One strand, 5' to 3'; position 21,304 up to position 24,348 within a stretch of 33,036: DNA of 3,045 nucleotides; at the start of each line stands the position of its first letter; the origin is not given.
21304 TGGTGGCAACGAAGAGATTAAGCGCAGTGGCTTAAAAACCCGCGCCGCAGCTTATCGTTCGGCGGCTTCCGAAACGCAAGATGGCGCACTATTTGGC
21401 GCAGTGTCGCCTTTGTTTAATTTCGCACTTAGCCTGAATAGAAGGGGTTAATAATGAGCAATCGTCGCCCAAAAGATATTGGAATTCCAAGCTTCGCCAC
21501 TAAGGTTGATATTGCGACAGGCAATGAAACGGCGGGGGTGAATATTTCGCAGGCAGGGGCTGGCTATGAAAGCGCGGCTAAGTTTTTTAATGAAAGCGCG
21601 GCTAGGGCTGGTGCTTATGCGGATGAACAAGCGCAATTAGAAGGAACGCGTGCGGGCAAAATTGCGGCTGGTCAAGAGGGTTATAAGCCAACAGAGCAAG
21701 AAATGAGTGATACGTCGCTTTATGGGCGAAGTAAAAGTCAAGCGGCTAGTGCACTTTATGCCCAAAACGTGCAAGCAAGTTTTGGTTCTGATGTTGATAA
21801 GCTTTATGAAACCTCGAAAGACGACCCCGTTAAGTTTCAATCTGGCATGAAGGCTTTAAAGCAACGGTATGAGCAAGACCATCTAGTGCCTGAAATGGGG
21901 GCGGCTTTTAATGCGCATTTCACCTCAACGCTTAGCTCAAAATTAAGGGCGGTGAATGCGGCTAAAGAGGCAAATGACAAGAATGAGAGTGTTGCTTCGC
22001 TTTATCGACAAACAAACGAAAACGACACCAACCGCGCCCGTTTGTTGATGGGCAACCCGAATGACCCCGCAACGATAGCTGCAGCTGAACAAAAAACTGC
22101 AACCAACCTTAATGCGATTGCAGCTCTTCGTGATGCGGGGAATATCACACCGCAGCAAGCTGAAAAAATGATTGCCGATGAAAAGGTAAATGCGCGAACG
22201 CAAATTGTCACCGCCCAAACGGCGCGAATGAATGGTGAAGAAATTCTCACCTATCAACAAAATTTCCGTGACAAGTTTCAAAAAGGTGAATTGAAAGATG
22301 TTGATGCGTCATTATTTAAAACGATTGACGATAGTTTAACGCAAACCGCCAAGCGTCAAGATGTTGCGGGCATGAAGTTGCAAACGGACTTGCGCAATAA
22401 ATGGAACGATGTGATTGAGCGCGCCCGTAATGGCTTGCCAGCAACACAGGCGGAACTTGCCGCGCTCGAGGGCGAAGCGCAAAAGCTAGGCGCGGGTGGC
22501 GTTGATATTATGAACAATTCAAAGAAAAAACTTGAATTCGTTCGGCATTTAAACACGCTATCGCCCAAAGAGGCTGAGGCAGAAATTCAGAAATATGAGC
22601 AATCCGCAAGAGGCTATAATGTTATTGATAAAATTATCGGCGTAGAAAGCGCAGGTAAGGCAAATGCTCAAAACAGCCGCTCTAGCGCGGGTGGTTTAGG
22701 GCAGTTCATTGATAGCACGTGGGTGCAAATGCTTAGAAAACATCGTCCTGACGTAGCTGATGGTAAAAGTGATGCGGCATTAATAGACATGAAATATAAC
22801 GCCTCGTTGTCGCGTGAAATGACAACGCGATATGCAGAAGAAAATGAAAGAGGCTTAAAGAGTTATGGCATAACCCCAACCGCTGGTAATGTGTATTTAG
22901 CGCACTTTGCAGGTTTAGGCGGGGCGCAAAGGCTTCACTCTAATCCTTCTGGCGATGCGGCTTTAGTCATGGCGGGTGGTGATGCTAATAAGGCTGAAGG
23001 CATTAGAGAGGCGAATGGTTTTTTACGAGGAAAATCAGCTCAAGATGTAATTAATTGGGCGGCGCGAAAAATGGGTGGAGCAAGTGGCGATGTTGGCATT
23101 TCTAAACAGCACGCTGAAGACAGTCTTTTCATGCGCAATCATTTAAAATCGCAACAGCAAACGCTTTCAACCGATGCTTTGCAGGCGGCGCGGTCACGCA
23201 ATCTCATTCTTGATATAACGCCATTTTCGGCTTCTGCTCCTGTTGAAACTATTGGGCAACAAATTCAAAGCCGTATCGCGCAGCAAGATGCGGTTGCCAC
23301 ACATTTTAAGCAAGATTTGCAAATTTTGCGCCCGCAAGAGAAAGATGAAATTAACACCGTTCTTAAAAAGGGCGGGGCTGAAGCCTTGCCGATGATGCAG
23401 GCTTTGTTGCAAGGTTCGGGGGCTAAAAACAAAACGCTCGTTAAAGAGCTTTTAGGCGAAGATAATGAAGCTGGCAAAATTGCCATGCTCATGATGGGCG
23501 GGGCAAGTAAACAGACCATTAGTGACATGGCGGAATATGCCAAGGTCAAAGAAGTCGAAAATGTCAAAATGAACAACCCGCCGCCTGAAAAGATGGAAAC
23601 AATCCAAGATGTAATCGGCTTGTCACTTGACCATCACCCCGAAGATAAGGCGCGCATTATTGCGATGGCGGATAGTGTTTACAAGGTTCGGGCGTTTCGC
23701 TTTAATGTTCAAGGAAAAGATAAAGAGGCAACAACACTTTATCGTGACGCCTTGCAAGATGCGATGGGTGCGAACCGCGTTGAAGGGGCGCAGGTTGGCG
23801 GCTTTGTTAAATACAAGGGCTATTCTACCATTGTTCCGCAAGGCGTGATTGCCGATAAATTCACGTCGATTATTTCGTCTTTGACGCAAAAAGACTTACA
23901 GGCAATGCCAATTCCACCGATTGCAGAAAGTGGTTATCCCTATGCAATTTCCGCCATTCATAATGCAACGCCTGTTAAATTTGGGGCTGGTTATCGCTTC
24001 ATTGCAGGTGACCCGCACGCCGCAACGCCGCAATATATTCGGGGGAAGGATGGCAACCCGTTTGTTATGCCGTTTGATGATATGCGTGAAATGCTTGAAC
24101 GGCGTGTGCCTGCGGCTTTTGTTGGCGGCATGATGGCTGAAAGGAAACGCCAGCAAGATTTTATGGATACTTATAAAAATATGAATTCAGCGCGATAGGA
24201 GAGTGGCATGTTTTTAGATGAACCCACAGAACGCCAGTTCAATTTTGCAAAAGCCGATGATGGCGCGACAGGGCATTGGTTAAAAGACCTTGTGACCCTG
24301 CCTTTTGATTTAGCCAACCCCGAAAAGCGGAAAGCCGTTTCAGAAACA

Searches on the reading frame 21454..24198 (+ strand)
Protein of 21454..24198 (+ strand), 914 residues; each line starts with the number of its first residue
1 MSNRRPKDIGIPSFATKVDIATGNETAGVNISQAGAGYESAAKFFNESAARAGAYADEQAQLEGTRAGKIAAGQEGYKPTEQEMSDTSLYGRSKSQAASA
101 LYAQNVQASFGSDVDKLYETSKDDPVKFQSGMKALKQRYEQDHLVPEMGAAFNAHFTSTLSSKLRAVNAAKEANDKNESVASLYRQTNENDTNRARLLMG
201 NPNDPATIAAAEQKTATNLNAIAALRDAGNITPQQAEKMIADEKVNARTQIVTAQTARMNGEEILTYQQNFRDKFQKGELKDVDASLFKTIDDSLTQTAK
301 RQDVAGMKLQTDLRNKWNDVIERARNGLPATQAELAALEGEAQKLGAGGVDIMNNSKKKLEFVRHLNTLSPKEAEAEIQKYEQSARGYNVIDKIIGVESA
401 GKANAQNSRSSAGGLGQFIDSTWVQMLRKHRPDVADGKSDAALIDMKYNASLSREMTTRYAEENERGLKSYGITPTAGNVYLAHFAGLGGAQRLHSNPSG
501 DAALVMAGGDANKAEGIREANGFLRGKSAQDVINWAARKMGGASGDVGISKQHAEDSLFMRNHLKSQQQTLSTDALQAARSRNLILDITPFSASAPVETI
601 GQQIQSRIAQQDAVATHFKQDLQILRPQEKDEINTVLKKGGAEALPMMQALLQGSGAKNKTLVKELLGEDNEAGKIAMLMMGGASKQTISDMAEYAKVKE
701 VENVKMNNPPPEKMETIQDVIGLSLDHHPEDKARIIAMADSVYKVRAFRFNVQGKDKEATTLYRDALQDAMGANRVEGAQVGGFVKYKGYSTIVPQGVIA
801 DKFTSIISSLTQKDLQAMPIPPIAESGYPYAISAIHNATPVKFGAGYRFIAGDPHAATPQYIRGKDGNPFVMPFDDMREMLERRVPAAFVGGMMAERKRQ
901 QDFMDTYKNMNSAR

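Call 3: search_protein_families(library=pfam, proteins=[window:21454-24198:+], max_evalue=1)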
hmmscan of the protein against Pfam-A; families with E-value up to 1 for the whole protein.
window:21454-24198:+ (914 aa): 2 families
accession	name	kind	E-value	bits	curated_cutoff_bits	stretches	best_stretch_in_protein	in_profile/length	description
PF01464.25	SLT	-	0.01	15.8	21.3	1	385-429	11-54/117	Transglycosylase SLT domain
PF16712.10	SCAB_CC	-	0.13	12.6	25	1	234-283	72-121/168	Coiled-coil regions of plant-specific actin-binding protein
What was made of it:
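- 21454..24198 (+): Upstream 914-aa protein with an SLT/lytic transglycosylase segment (aa ~385-580). Weak Pfam SLT hit, E 0.01 (call 3).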

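Call 4: search_protein_families(library=phrogs, proteins=[window:21454-24198:+], max_evalue=0.01)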
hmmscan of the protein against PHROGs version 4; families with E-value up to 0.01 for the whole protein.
window:21454-24198:+ (914 aa): 4 families
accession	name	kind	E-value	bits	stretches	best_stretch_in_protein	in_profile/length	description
phrog_4067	-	other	2.3e-22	80.2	1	392-581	689-873/980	transglycosylase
phrog_3201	-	tail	1.4e-12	47.1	1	394-616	2042-2248/2408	tail fiber protein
phrog_22520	-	unknown function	1.5e-07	32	1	390-507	25-134/330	-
phrog_196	-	tail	0.00016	21.4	1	341-472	357-472/536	baseplate hub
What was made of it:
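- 21454..24198 (+): phrog_4067 transglycosylase E 2e-22 (call 4).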

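Call 62: search_protein_families(library=ncbifam, proteins=[window:21454-24198:+], max_evalue=10)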
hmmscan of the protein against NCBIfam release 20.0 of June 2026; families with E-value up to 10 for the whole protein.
window:21454-24198:+ (914 aa): 1 family
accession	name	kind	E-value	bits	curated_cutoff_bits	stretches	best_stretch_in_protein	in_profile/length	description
NF052397.1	AggPromo_Cterm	subfamily_domain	0.0013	19.2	40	1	390-425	4-39/80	aggregation-promoting factor C-terminal-like domain-containing protein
